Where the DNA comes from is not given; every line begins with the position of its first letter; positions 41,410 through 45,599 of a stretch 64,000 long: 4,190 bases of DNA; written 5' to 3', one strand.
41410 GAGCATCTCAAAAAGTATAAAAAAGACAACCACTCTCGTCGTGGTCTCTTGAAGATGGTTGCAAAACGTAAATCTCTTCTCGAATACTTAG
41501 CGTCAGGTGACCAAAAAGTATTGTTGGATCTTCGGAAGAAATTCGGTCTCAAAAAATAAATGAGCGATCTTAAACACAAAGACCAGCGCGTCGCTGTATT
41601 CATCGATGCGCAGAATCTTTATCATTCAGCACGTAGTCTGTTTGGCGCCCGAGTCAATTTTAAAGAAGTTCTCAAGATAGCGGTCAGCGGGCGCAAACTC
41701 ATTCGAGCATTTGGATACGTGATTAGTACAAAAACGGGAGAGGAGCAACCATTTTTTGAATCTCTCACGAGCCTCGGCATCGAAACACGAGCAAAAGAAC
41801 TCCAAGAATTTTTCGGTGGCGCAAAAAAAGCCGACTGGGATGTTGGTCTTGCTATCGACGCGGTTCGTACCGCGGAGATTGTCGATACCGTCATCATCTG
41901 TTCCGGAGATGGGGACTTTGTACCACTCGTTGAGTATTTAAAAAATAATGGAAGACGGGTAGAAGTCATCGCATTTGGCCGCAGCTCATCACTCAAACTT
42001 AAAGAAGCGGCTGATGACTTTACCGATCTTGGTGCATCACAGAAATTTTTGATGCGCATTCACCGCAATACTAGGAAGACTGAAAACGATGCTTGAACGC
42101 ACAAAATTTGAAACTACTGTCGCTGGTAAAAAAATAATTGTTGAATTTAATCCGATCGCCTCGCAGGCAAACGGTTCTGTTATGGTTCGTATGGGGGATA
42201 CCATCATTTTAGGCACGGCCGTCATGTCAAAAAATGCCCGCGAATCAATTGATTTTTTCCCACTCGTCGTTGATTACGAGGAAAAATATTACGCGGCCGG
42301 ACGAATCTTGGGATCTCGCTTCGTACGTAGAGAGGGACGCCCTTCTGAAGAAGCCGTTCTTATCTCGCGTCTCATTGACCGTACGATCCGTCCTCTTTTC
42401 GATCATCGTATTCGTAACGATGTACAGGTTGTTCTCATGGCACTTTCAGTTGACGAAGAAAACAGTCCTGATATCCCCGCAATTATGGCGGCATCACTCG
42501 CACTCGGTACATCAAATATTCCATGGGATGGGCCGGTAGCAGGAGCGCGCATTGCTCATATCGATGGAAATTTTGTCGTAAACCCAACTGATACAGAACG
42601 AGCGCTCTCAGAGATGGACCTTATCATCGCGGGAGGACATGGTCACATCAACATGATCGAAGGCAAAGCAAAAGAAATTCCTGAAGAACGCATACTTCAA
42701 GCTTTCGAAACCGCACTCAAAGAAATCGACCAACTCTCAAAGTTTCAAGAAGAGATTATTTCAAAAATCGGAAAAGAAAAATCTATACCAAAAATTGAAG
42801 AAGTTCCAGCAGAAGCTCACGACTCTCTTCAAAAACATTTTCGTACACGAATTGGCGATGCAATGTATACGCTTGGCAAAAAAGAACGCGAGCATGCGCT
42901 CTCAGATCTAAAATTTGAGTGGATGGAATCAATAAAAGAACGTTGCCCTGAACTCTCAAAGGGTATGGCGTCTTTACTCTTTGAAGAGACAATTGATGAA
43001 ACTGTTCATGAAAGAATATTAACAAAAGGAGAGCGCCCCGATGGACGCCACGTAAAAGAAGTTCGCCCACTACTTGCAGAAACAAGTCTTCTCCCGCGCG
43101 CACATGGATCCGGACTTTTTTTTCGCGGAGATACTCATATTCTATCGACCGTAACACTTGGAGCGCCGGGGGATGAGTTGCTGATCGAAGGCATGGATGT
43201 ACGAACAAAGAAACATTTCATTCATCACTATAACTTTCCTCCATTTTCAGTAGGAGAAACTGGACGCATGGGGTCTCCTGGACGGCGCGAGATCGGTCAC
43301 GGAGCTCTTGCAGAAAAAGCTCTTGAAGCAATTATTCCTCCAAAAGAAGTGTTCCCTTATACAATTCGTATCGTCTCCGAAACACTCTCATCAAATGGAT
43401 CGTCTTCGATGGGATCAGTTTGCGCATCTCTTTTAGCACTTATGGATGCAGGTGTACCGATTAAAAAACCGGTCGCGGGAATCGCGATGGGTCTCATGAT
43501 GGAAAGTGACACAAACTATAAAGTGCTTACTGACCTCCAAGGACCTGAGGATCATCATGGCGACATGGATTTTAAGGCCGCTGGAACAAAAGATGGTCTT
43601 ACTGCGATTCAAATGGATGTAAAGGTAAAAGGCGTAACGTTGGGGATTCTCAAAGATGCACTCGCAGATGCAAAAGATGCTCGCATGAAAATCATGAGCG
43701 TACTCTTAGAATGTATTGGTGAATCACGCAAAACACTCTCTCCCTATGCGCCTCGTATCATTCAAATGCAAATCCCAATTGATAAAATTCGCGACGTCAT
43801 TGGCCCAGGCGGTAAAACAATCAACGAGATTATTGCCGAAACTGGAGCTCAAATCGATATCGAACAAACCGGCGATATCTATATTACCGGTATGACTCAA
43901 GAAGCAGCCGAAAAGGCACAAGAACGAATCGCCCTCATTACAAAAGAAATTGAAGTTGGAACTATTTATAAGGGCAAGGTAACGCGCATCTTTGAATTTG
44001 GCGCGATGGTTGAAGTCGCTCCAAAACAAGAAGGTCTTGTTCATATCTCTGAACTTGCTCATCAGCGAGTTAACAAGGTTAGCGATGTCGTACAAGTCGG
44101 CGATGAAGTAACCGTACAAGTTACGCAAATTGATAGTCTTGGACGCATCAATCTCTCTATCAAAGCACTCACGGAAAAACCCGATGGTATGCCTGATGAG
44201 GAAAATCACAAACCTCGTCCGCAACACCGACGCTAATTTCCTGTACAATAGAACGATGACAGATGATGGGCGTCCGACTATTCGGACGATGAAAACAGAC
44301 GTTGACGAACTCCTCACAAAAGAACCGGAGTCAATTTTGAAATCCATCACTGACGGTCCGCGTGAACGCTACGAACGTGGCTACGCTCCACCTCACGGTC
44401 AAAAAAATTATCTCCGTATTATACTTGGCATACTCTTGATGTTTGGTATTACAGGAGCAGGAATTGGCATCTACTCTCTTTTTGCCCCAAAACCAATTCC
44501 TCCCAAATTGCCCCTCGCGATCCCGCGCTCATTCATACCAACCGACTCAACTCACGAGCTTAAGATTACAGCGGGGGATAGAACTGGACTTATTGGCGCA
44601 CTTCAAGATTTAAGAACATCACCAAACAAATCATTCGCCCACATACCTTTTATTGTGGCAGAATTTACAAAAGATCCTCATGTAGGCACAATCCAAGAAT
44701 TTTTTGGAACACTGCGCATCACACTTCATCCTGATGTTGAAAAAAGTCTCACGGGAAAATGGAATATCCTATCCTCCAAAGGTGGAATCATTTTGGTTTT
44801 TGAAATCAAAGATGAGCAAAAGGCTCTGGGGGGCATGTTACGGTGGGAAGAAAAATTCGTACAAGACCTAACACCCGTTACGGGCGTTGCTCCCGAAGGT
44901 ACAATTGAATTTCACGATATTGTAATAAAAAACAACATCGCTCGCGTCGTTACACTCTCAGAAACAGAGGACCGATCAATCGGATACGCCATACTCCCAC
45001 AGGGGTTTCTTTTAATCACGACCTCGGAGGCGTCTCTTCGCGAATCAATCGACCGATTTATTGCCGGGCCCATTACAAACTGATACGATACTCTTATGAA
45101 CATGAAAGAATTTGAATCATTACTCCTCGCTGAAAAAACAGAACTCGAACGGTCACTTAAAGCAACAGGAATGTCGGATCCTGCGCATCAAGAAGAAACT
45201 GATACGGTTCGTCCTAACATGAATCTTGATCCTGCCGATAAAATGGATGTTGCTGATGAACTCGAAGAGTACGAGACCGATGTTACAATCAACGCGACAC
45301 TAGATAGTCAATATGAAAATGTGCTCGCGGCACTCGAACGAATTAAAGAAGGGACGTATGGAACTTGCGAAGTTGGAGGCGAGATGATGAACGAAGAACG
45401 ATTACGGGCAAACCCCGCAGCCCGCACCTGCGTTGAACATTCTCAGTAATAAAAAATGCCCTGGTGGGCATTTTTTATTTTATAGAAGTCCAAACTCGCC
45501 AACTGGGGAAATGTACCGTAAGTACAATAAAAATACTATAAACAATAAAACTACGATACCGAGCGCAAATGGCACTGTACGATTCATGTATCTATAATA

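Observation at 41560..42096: NYN-domain putative RNase inserted inside the conserved rpsO-pnp pair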

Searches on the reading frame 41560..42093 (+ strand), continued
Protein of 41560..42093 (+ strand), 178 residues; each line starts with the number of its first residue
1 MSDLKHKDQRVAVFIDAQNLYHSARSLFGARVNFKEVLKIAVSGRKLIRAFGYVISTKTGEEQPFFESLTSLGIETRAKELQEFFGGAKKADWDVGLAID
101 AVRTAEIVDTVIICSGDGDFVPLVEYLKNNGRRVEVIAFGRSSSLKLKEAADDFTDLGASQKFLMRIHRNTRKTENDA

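Call 48: find_encoding_contigs(protein=P0129, flank=5000, max_places=2)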
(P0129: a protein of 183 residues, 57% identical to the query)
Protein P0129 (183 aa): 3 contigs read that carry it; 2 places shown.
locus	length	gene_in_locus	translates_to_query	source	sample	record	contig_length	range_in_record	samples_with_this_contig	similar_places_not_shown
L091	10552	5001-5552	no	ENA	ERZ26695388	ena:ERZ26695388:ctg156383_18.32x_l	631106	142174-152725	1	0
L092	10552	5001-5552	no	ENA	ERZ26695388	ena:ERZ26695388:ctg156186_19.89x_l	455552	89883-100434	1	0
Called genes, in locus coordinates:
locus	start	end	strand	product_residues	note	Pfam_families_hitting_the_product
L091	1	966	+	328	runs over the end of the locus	-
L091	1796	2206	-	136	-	-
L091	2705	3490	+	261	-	PF03372:Exo_endo_phos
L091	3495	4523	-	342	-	PF02899:Phage_int_SAM_1, PF00589:Phage_integrase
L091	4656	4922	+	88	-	PF00312:Ribosomal_S15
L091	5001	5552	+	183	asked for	PF01936:NYN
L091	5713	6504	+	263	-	-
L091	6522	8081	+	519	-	PF13541:ChlI, PF01078:Mg_chelatase, PF00004:AAA (faint), PF07728:AAA_5, PF00493:MCM, PF13335:Mg_chelatase_C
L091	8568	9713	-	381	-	PF01476:LysM, PF23446:LysM1_NFP_LYK (faint), PF23473:LysM3_LYK4_5 (weak), PF01551:Peptidase_M23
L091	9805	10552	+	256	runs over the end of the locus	-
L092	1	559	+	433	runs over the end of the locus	PF14524:Wzt_C (faint)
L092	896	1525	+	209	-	-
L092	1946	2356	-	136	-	-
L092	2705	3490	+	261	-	PF03372:Exo_endo_phos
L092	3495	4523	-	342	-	PF02899:Phage_int_SAM_1, PF00589:Phage_integrase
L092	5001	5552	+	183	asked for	PF01936:NYN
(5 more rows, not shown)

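Call 49: find_encoding_contigs(protein=P0133, flank=5000, max_places=2)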
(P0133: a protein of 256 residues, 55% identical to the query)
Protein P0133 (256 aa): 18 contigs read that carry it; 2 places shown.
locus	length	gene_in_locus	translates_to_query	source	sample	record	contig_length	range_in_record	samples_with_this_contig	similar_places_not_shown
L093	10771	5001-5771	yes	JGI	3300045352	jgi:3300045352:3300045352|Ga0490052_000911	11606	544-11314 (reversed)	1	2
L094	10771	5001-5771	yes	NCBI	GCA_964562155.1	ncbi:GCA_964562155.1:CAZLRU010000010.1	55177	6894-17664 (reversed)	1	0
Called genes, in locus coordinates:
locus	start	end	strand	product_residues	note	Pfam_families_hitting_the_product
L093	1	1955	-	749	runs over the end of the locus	?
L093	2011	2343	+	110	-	PF01371:Trp_repressor, PF13384:HTH_23 (faint)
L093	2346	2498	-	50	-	-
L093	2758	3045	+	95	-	-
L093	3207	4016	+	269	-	PF08282:Hydrolase_3 (weak), PF05116:S6PP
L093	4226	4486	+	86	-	PF00312:Ribosomal_S15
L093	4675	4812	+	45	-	-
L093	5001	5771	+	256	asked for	PF01936:NYN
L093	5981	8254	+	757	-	PF01138:RNase_PH, PF03725:RNase_PH_C, PF01138:RNase_PH, PF00013:KH_1, PF00575:S1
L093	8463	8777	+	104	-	-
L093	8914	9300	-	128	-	PF14325:DUF4383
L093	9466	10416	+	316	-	-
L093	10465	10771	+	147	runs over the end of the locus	-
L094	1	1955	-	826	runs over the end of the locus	PF01326:PPDK_N, PF27448:Rph_4th (weak), PF00391:PEP-utilizers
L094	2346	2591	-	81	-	-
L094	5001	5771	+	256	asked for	PF01936:NYN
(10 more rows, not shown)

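Call 50: find_encoding_contigs(protein=P0125, flank=5000, max_places=2)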
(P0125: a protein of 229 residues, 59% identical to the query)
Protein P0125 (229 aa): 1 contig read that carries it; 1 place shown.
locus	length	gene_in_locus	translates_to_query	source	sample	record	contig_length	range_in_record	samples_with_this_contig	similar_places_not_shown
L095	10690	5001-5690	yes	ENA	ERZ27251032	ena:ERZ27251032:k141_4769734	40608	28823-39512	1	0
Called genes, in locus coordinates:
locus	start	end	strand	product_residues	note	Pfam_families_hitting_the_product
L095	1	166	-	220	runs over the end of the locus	-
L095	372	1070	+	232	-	-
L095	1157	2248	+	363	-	PF13581:HATPase_c_2, PF02518:HATPase_c (weak), PF14213:DUF4325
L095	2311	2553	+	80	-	-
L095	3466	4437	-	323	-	PF02899:Phage_int_SAM_1, PF13102:Phage_int_SAM_5 (weak), PF13495:Phage_int_SAM_4, PF00589:Phage_integrase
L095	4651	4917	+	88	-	PF00312:Ribosomal_S15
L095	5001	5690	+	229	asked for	PF01936:NYN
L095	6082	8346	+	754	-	PF01138:RNase_PH, PF03725:RNase_PH_C (weak), PF01138:RNase_PH, PF00013:KH_1, PF00575:S1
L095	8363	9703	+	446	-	-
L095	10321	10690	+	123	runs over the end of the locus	PF01258:zf-dskA_traR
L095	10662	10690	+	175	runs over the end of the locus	PF01252:Peptidase_A8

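Call 64: search_protein_families(library=padloc, proteins=[window:41560-42093:+], max_evalue=0.01)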
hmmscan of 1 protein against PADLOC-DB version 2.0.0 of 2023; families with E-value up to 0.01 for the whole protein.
window:41560-42093:+ (178 aa): 2 families
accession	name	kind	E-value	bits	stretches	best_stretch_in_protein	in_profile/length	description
PDLC01154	NYN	-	1.1e-14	52.6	1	12-162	149-300/310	"LabA-like protein, NYN family nuclease"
PDLC04163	HEC-09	-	1.2e-06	26.3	1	94-160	107-177/203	-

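Call 69: search_dna_similar(query=window:41560-42093:+, collection=phages, mode=protein, max_rows=10)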
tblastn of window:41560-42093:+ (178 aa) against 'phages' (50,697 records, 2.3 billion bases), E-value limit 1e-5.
No match.

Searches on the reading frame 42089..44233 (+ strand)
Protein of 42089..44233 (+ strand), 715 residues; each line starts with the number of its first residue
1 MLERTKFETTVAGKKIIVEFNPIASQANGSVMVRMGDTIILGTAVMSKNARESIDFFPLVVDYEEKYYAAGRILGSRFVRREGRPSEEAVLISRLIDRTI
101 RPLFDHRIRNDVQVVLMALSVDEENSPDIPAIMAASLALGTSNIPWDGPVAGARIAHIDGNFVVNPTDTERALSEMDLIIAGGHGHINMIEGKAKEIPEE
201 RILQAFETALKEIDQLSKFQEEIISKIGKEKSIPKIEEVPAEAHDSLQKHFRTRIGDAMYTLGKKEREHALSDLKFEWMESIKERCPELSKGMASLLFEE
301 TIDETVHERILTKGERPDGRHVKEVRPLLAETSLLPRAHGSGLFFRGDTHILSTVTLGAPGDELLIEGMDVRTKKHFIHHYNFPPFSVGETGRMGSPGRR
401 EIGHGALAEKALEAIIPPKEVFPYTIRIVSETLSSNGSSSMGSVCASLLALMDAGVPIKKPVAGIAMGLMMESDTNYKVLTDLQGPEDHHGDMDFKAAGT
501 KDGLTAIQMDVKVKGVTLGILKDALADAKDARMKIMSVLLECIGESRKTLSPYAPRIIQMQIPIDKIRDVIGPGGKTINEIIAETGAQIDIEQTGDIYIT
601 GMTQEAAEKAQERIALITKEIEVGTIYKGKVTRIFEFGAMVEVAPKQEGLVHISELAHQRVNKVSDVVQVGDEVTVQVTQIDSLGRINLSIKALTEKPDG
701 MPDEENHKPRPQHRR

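Call 3: search_protein_families(library=pfam, proteins=[window:42089-44233:+], max_evalue=0.01)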
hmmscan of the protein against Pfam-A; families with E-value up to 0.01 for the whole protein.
window:42089-44233:+ (715 aa): 6 families
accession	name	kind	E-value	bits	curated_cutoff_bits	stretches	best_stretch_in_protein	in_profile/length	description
PF01138.27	RNase_PH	-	3.5e-56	189.6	25.5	2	14-145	3-130/130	3' exoribonuclease family, domain 1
PF00575.29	S1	-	1.4e-17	64.2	22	1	621-692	2-74/74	S1 RNA binding domain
PF03725.20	RNase_PH_C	-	5.6e-16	58.7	20.8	1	148-211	1-66/67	3' exoribonuclease family, domain 2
PF00013.35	KH_1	-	6.8e-14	51.8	21.5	1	558-614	2-64/66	KH domain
PF03726.19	PNPase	-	2e-07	31.8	24.6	1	244-321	3-81/81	Polyribonucleotide nucleotidyltransferase, RNA binding domain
PF22675.2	KH-I_KHDC4-BBP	-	5.2e-05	23.4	30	1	567-608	8-50/76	KHDC4/BBP-like, KH-domain type I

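Call 4: search_protein_families(library=ncbifam, proteins=[window:42089-44233:+], max_evalue=0.01)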
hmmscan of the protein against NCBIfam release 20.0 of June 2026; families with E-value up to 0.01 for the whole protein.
window:42089-44233:+ (715 aa): 38 families (the best 25 are shown)
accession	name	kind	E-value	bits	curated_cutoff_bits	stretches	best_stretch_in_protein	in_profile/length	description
NF008805.1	PRK11824.1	equivalog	1e-274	913.2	471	1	7-693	2-682/683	polyribonucleotide nucleotidyltransferase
TIGR03591.1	polynuc_phos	equivalog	2.6e-271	902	525.05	1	11-693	2-688/689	polyribonucleotide nucleotidyltransferase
TIGR02696.1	pppGpp_PNP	exception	3.2e-192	640.7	1106.75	1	15-689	18-718/720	guanosine pentaphosphate synthetase I/polyribonucleotide nucleotidyltransferase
TIGR02065.1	ECX1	equivalog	4.9e-33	114.4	318.7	2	310-537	3-220/230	exosome complex exonuclease Rrp41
NF006363.0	PRK08582.1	equivalog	2.4e-23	82.9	171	1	621-707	3-89/140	S1 domain-containing RNA-binding protein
NF005208.0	PRK06676.1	equivalog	3.5e-23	82.2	368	1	617-703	272-359/391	30S ribosomal protein S1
NF005973.0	PRK08059.1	equivalog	7.5e-23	81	148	1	619-706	3-91/123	S1 domain-containing post-transcriptional regulator GSP13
NF000907.0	PRK00087.1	equivalog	2.2e-21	75.7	624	1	617-698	557-639/671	bifunctional 4-hydroxy-3-methylbut-2-enyl diphosphate reductase/30S ribosomal protein S1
NF010379.0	PRK13806.1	equivalog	1e-20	73.8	648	1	617-694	286-365/491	30S ribosomal protein S1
NF040579.1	S1_dom_CvfD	subfamily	3.5e-20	72.4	117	1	622-708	2-89/113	CvfD/Ygs/GSP13 family RNA-binding post-transcriptional regulator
NF004952.0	PRK06299.1-2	equivalog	1.6e-19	69.7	524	1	607-698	203-293/580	30S ribosomal protein S1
NF005911.0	PRK07899.1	equivalog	3.5e-17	62.3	691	1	618-698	288-369/486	30S ribosomal protein S1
TIGR00717.1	rpsA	equivalog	7.1e-16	57.8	577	1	617-698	266-349/516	30S ribosomal protein S1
NF004473.0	PRK05807.1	equivalog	1.5e-15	57.8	178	1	621-698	3-80/136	S1 domain-containing RNA-binding protein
NF004953.0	PRK06299.1-3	equivalog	4.1e-15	55.1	720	1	616-698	291-375/580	30S ribosomal protein S1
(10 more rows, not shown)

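Call 70: find_related_loci(query=window:42089-44233:+, collection=metagenome_contigs, flank=3000)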
Query window:42089-44233:+ (715 aa) in metagenome_contigs; peptide patterns used: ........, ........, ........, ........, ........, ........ (x = any residue, [..] = any of these).
600 stretches matched a pattern (row limit reached: there are more); 596 encode a relative of the query (tblastn E <= 1e-3); the best 80 are kept; 80 distinct loci.
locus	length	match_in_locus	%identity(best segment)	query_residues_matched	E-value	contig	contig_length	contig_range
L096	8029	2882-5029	72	1-715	0e+0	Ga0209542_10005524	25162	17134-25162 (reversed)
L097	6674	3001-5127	66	1-709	0e+0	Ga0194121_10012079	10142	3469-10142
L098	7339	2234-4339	60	1-700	0e+0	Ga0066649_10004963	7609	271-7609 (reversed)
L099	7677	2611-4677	61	6-694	0e+0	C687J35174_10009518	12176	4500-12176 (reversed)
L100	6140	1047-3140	58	1-698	0e+0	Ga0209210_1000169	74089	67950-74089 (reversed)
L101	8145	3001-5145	60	7-715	0e+0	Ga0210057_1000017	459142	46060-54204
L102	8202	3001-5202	58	2-715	0e+0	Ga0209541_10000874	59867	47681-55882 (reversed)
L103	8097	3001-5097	58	1-694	0e+0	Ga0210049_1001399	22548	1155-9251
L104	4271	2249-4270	59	1-676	0e+0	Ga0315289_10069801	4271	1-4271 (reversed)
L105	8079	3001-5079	59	2-694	0e+0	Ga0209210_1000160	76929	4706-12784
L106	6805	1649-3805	57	6-694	0e+0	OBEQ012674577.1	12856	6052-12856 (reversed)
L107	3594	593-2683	58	2-698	0e+0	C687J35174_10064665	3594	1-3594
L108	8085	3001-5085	59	2-692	0e+0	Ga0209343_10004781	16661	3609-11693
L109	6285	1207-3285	57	1-697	0e+0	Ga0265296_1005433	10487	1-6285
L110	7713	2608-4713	57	2-705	0e+0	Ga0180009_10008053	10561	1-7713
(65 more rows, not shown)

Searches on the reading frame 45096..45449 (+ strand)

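Call 54: search_protein_families(library=pfam, proteins=[window:45096-45449:+], max_evalue=0.0001)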
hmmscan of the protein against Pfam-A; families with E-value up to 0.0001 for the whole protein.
window:45096-45449:+ (117 aa): 1 family
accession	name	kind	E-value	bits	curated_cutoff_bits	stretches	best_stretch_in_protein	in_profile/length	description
PF01258.23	zf-dskA_traR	-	6.9e-07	29.6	24.9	1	86-114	1-29/36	Prokaryotic dksA/traR C4-type zinc finger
